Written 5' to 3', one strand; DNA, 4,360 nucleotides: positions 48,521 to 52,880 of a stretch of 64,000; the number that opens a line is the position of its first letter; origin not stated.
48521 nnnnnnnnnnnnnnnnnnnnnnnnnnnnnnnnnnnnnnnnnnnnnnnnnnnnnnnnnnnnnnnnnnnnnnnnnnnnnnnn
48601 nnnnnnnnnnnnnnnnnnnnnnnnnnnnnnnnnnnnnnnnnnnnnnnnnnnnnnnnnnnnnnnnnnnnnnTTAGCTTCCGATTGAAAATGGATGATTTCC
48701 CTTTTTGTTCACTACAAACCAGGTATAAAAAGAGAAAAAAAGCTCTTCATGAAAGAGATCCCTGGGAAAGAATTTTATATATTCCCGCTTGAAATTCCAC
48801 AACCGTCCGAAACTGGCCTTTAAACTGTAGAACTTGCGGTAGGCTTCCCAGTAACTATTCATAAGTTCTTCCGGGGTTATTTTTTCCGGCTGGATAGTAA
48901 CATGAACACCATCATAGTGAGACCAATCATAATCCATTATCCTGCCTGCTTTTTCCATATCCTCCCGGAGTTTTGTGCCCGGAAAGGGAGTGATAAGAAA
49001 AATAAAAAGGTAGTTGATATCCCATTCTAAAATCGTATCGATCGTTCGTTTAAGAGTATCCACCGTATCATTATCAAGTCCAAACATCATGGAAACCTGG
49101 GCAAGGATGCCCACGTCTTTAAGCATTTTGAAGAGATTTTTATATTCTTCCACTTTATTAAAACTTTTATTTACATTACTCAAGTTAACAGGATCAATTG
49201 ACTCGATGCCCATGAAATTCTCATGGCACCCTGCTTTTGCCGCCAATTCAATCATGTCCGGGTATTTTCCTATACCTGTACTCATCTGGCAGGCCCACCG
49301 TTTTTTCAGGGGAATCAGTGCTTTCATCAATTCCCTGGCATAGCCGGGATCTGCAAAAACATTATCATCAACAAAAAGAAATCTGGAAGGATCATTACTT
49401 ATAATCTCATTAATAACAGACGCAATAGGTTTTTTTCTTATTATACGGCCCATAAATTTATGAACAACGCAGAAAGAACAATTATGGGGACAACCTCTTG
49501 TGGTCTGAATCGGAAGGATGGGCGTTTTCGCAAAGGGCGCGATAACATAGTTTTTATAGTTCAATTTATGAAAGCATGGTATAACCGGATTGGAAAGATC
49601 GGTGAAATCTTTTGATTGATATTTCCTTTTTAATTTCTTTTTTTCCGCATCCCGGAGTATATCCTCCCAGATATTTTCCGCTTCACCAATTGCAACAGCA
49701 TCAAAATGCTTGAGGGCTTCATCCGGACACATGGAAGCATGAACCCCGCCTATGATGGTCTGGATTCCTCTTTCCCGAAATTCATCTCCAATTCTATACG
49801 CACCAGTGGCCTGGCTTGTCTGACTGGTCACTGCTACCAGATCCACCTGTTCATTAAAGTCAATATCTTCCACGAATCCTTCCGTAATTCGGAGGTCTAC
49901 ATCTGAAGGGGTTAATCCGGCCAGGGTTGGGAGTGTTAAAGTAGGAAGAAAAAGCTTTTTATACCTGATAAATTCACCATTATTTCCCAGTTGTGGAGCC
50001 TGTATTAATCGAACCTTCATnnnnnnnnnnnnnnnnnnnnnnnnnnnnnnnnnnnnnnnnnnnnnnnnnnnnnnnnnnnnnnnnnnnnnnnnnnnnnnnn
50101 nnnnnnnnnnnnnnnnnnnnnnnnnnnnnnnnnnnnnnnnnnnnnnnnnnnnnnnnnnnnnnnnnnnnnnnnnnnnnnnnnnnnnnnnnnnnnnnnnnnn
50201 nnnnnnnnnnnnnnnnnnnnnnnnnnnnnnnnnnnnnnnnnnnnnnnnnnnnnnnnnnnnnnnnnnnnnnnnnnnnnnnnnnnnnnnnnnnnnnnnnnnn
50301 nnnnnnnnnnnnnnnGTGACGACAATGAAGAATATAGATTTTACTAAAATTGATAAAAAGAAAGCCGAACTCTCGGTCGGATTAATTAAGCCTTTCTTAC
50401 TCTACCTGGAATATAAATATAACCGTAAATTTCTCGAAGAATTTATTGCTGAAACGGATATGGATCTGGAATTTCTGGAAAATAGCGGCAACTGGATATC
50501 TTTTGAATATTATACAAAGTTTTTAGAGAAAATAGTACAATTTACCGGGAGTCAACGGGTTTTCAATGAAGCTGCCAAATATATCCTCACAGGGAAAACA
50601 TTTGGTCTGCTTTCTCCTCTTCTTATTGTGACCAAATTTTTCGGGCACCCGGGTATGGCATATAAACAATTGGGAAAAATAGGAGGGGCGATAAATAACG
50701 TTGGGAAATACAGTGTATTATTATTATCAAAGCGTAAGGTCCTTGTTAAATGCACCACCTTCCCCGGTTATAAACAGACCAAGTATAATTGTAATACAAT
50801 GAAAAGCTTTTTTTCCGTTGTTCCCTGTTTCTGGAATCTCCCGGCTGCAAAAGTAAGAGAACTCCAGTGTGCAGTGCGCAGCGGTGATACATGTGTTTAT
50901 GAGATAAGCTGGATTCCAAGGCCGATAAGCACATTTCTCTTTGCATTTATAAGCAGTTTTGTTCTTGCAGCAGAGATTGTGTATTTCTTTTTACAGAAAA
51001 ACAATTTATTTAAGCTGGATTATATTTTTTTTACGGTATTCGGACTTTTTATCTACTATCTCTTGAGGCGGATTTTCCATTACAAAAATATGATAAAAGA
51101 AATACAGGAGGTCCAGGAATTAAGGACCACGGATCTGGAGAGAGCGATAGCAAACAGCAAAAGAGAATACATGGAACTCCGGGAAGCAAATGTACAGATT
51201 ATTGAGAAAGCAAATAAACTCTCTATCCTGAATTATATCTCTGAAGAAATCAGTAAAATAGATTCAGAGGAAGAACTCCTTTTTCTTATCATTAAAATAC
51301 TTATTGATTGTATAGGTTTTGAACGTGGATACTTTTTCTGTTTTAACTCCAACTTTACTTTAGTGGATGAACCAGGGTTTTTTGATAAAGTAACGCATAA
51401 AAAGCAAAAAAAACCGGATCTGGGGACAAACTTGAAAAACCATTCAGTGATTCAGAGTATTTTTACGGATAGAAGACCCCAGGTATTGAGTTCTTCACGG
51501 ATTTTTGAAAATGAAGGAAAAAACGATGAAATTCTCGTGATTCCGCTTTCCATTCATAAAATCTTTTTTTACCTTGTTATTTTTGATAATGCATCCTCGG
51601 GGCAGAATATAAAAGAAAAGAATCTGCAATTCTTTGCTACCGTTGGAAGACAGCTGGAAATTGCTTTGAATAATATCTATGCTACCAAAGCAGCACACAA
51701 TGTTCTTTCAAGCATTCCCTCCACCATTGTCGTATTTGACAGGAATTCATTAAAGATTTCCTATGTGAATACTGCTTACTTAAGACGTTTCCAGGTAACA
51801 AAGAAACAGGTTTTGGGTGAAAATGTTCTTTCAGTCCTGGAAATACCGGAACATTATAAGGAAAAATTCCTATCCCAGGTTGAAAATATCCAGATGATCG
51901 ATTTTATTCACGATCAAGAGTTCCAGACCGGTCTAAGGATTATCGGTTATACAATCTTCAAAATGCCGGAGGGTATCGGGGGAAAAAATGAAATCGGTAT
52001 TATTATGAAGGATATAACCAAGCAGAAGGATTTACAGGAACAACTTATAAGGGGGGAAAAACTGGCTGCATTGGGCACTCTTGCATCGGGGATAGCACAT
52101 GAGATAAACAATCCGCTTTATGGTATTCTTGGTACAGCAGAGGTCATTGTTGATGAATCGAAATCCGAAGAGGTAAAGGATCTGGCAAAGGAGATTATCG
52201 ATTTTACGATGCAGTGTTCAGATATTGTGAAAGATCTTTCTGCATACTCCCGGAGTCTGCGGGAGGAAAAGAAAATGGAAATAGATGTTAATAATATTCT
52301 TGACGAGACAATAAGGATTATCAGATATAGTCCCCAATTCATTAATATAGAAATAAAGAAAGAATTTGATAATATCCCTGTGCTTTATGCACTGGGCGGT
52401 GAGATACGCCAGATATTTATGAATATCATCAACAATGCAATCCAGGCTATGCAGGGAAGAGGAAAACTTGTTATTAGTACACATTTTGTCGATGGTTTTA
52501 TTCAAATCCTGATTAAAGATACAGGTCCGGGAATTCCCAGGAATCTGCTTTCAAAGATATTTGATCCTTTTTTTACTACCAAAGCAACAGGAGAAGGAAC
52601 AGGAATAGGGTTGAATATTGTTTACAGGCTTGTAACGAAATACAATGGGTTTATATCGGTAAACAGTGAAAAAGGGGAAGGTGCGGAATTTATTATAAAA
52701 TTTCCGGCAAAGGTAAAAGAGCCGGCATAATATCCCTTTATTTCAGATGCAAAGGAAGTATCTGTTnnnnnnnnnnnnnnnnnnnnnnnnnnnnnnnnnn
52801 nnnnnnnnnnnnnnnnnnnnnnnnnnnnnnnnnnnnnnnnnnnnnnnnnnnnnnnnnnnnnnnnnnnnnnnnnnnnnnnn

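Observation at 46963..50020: B12-binding radical SAM enzyme and PilZ protein tightly linked, next to an SPT/BioF-family acyltransferase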

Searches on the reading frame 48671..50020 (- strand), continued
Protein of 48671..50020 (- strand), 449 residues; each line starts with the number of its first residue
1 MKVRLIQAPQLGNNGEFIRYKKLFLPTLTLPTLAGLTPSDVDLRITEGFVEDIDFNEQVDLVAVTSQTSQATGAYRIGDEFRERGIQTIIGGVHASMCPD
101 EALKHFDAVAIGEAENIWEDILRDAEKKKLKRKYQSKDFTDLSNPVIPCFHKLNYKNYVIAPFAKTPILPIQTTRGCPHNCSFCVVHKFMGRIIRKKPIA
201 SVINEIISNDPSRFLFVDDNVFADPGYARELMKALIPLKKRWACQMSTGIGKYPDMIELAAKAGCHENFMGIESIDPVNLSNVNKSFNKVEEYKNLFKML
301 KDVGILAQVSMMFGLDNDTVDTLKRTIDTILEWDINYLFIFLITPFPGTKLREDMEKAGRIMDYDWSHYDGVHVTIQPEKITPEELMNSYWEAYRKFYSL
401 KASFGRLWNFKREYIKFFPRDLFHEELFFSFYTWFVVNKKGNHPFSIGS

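Call 89: search_protein_families(library=pfam, proteins=[L006:10918-12318:+, L007:5840-9379:-, L090:4549-5466:+, L009:11421-13271:+], max_evalue=0.001)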
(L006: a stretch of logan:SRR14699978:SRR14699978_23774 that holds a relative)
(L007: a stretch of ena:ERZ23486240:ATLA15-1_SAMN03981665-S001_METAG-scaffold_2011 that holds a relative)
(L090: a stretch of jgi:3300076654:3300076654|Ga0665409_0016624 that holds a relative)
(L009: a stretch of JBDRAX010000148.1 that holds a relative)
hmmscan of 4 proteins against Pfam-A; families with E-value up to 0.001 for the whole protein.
L006:10918-12318:+ (467 aa): 1 family
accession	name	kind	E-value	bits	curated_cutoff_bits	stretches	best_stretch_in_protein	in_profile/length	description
PF01869.26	BcrAD_BadFG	-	6.6e-37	127.9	31.5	2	328-464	1-149/271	BadF/BadG/BcrA/BcrD ATPase family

L007:5840-9379:- (1180 aa): 7 families
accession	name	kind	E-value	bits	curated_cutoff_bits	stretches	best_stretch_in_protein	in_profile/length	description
PF14870.12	PSII_BNR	-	2.3e-56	191.7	27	5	381-468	8-96/303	Photosynthesis system II assembly factor YCF48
PF07693.20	KAP_NTPase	-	2.7e-28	99.5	20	2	577-648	2-75/293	KAP family P-loop domain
PF15902.12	Sortilin-Vps10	-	1.2e-19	70.9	33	2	107-209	6-120/446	Sortilin, neurotensin receptor 3,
PF02012.26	BNR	-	9.2e-07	28.4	27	0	189-199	1-11/12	BNR/Asp-box repeat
PF20693.3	YobI-ATPase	-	6.3e-05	23.1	27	1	595-823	14-234/363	YobI-like P-loop NTPase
PF13401.12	AAA_22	-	0.00018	22.3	27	0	598-654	8-64/130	AAA domain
PF13088.12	BNR_2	-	0.00043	20.2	31.4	0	128-236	66-158/277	BNR repeat-like domain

L090:4549-5466:+ (306 aa): 2 families
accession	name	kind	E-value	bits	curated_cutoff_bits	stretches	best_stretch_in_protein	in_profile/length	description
PF04339.18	FemAB_like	-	1.5e-13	51.1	27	1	9-282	2-274/369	Peptidogalycan biosysnthesis/recognition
PF13480.13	Acetyltransf_6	-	2.6e-05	24.9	22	1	191-294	2-108/143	Acetyltransferase (GNAT) domain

L009:11421-13271:+ (616 aa): 11 families
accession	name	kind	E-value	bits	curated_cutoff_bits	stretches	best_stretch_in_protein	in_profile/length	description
PF00072.30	Response_reg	-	1.5e-25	90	30.2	1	11-117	2-107/111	Response regulator receiver domain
PF08448.16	PAS_4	-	3e-25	89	23.1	2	158-267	1-110/110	PAS fold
PF02518.31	HATPase_c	-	1.1e-24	87.5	26.4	1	508-612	2-110/111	Histidine kinase-, DNA gyrase B-, and HSP90-like ATPase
PF13426.13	PAS_9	-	1.5e-21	77.1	27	2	162-264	1-103/103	PAS domain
PF00989.32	PAS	-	3.4e-19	69.4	22.6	2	153-262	2-113/113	PAS fold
PF13188.13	PAS_8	-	6.8e-15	54.8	21.8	2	153-206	2-52/65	PAS domain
PF00512.31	HisKA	-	2.1e-11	44.1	26.9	1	400-464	2-65/66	His Kinase A (phospho-acceptor) domain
PF08447.18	PAS_3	-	2.6e-06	28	25.6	1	175-258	2-88/89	PAS fold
PF12860.13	PAS_7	-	3.5e-06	27.6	27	0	284-315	2-33/115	PAS fold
PF03709.21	OKR_DC_1_N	-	6.3e-05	23.6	29.3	1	19-93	5-77/111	Orn/Lys/Arg decarboxylase, N-terminal domain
PF23198.2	PDE8A_N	-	0.00015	22.1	29.6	1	6-85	8-89/147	PDE8A-like, N-terminal domain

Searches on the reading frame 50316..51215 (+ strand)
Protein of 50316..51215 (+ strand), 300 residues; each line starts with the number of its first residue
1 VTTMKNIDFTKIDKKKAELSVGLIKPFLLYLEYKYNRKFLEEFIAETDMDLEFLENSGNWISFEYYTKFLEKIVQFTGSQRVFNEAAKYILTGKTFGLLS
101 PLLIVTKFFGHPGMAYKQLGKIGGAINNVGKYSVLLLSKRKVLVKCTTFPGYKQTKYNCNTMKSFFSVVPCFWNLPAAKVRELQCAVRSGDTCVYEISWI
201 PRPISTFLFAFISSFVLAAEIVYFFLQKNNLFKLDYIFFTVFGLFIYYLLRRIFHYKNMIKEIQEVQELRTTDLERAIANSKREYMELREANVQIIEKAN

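Call 41: search_protein_families(library=pfam, proteins=[window:50316-51215:+], max_evalue=0.1)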
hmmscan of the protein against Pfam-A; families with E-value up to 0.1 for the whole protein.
window:50316-51215:+ (300 aa): 0 families
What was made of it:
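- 50316..52730 (+): Sensor histidine kinase (804 aa ORF; probable start at 50325). Residues 4-206 form a cytoplasmic heme-less H-NOX/V4R-fold domain. Two predicted membrane helices follow, then PAS, HisKA and HATPase_c. The N-terminal 300 aa have no Pfam hit (call 41).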

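Call 43: find_homologous_proteins(query=window:50316-51095:+)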
Query window:50316-51095:+: 490 candidates shared short words with the query, none scored E <= 0.001.
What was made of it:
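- Tried and rejected: find_homologous_proteins with the kinase N-domain returned nothing (call 43).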

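Call 51: search_protein_representatives(protein=window:50325-51095:+)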
Query: 257 residues. Proteins with E-value up to 0.001 (for the whole library): 685; up to 1e-10: 140; up to 1e-30: 11. The best 150 are listed.
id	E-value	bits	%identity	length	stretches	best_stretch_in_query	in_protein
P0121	1.2e-69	251.1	42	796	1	1-256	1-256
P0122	4.7e-61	223.0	40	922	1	1-256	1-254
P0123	3.4e-59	216.9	43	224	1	1-224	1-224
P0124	1.3e-55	205.2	36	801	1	1-256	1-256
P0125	2.9e-42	161.4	36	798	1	2-229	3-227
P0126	6.2e-40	153.8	37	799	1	2-256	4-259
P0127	2.3e-36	142.1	34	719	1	13-255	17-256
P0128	4.2e-35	138.0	28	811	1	11-252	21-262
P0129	1.1e-32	130.0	34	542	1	2-246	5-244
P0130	1.8e-32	129.3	32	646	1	12-256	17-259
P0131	7.1e-31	124.1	35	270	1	10-215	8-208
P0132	2.3e-29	119.2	30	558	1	7-254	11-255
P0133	2.3e-29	119.2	31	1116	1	15-256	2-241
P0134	3.0e-29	118.8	62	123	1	19-112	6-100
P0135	9.4e-29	117.2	33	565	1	13-210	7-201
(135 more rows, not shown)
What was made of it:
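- Tried and rejected: This was a word-index limitation: the exhaustive phmmer search later found 685 relatives (call 51).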

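Call 55: search_protein_families(library=pfam, alignment_id=A4, max_evalue=0.01)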
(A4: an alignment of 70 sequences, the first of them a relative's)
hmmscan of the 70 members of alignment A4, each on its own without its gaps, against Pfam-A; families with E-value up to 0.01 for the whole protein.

A. member 1, P0121 (796 aa): 6 families
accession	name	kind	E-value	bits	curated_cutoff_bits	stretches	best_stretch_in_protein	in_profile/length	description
PF02518.31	HATPase_c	-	1e-24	87.5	26.4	1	693-795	6-110/111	Histidine kinase-, DNA gyrase B-, and HSP90-like ATPase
PF00512.31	HisKA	-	1e-11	45.2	26.9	1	582-643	2-63/66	His Kinase A (phospho-acceptor) domain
PF14501.12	HATPase_c_5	-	1.3e-07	31.9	22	1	694-780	7-90/102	GHKL domain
PF00989.32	PAS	-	0.0001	22.7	22.6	1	457-528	4-73/113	PAS fold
PF13426.13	PAS_9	-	0.00071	20.3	27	1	466-565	3-103/103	PAS domain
PF08448.16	PAS_4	-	0.00081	20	23.1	1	460-567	1-109/110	PAS fold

B. families by the number of members that match (of 70 scanned): 67 families (the first 25 are shown)
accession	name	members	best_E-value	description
PF02518.31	HATPase_c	62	5.3e-61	Histidine kinase-, DNA gyrase B-, and HSP90-like ATPase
PF00512.31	HisKA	58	7.1e-25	His Kinase A (phospho-acceptor) domain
PF14501.12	HATPase_c_5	36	2.4e-08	GHKL domain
PF13581.12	HATPase_c_2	21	7.6e-11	Histidine kinase-like ATPase domain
PF12625.12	Arabinose_bd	19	2e-05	Arabinose-binding domain of AraC transcription regulator, N-term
PF13589.12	HATPase_c_3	15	1.9e-08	Histidine kinase-, DNA gyrase B-, and HSP90-like ATPase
PF02830.23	V4R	13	1.2e-05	V4R domain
PF01590.32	GAF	12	1.3e-15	GAF domain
PF00072.30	Response_reg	11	1.2e-32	Response regulator receiver domain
PF13185.12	GAF_2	11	9.5e-14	GAF domain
PF13492.12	GAF_3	11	1e-10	GAF domain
PF00989.32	PAS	10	8.3e-21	PAS fold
PF13426.13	PAS_9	8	1.5e-18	PAS domain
PF08448.16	PAS_4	7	5e-16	PAS fold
PF13188.13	PAS_8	5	2.5e-15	PAS domain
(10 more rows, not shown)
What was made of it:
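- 50316..52730 (+): N-domain family: 685 cluster representatives, 62 of 70 sampled are kinases (calls 51, 55).
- On V4R domain (PF02830): 13 of 70 family members hit V4R and 19 hit Arabinose_bd (call 55).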

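Call 64: find_encoding_contigs(protein=P0128, flank=8000, max_places=2)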
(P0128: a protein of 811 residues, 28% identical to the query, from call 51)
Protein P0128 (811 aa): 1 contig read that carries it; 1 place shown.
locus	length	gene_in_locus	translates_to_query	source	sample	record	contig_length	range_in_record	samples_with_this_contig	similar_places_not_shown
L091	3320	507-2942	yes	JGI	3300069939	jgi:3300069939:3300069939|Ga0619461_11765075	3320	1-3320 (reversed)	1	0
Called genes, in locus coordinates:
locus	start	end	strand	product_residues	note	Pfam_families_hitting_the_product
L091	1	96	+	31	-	?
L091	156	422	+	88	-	-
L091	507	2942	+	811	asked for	PF00512:HisKA, PF02518:HATPase_c, PF14501:HATPase_c_5 (weak)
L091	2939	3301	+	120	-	PF00072:Response_reg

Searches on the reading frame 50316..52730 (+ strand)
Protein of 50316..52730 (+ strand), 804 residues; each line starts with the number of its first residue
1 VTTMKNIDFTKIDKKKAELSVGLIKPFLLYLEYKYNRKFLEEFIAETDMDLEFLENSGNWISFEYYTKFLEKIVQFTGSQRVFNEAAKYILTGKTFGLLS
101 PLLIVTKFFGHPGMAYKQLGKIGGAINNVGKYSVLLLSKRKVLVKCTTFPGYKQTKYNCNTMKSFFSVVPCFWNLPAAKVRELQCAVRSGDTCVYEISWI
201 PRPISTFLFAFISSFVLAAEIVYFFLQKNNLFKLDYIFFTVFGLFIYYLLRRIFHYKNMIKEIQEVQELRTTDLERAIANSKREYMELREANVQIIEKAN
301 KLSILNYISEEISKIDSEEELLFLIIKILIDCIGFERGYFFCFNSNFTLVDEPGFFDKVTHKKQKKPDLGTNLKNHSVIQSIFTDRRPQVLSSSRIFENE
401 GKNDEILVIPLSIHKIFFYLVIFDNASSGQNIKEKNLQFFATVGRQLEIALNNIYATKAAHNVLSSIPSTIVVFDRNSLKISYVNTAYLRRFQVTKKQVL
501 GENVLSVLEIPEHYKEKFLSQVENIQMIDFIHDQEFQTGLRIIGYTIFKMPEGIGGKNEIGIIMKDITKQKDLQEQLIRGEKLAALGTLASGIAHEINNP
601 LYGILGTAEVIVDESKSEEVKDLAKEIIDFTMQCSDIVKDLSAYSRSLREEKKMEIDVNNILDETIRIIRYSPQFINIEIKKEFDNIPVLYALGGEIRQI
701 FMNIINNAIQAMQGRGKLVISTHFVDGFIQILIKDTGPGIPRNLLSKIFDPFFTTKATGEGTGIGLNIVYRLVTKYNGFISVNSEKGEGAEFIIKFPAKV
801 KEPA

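Call 3: search_protein_families(library=pfam, proteins=[window:50316-52730:+])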
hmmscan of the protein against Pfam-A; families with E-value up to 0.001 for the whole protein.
window:50316-52730:+ (804 aa): 5 families
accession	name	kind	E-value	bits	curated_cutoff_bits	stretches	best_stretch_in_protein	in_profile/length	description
PF02518.31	HATPase_c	-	9e-24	84.5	26.4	1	697-798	6-109/111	Histidine kinase-, DNA gyrase B-, and HSP90-like ATPase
PF00512.31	HisKA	-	1e-11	45.1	26.9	1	586-647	2-63/66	His Kinase A (phospho-acceptor) domain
PF14501.12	HATPase_c_5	-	3.1e-07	30.7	22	1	697-787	6-93/102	GHKL domain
PF13188.13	PAS_8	-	0.00023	21.4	21.8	1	462-516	5-55/65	PAS domain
PF00989.32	PAS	-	0.00025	21.5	22.6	1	462-523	5-63/113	PAS fold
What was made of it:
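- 50316..52730 (+): Pfam (call 3).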

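Call 4: search_protein_families(library=ncbifam, proteins=[window:50316-52730:+])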
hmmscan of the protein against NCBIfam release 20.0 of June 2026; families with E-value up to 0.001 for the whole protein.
window:50316-52730:+ (804 aa): 77 families (the best 25 are shown)
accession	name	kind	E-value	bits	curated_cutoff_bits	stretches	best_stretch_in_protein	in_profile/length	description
NF008468.0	PRK11360.1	equivalog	1.3e-59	202.1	646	1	458-801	268-611/616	two-component system sensor histidine kinase AtoS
NF010411.0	PRK13837.1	equivalog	8.5e-48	163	647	1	568-803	432-680/828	two-component system VirA-like sensor kinase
NF052574.1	HisKinEspCMyxo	equivalog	3e-45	154.7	1200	1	562-799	393-638/785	serine histidine kinase EspC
NF007688.0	PRK10364.1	equivalog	1.5e-43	149.2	479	1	569-801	223-454/460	two-component system sensor histidine kinase ZraS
NF038348.1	T2SS_HK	subfamily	1.2e-42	146.2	450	2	618-798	395-573/574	histidine kinase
NF047497.1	HK_LIC_12097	equivalog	7.9e-40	136.7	500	1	557-798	121-366/367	LIC_12097 family sensor histidine kinase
NF046026.1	HisKinCckACaul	equivalog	1.2e-38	132.7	1000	1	561-801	277-535/678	cell cycle histidine kinase CckA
NF052573.1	HisKinEspAMyxo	equivalog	3.4e-38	131.2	1400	1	463-799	259-612/755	serine histidine kinase EspA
NF046020.1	HisKinCckABruc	equivalog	4.8e-38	130.6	1000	1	524-802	419-711/868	cell cycle histidine kinase CckA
NF053867.1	SprKinKinDBac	equivalog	5.8e-37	127.3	775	1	568-799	271-498/500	sporulation kinase KinD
NF047466.1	hybrid_RR_LvrB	exception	8.5e-35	120.6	500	1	563-798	129-376/377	hybrid histidine kinase/response regulator LvrB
NF046044.1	PnpS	equivalog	1.9e-33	116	400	1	457-797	54-390/390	two-component system histidine kinase PnpS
TIGR02956.1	TMAO_torS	equivalog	9.5e-31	106.7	676.5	1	593-800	471-684/967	TMAO reductase system sensor histidine kinase/response regulator TorS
NF010076.0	PRK13557.1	subfamily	2e-30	105.7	631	1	566-800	143-396/540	histidine kinase famiy protein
TIGR02966.1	phoR_proteo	equivalog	4.1e-30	104.9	334.2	1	461-796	9-333/333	phosphate regulon sensor histidine kinase PhoR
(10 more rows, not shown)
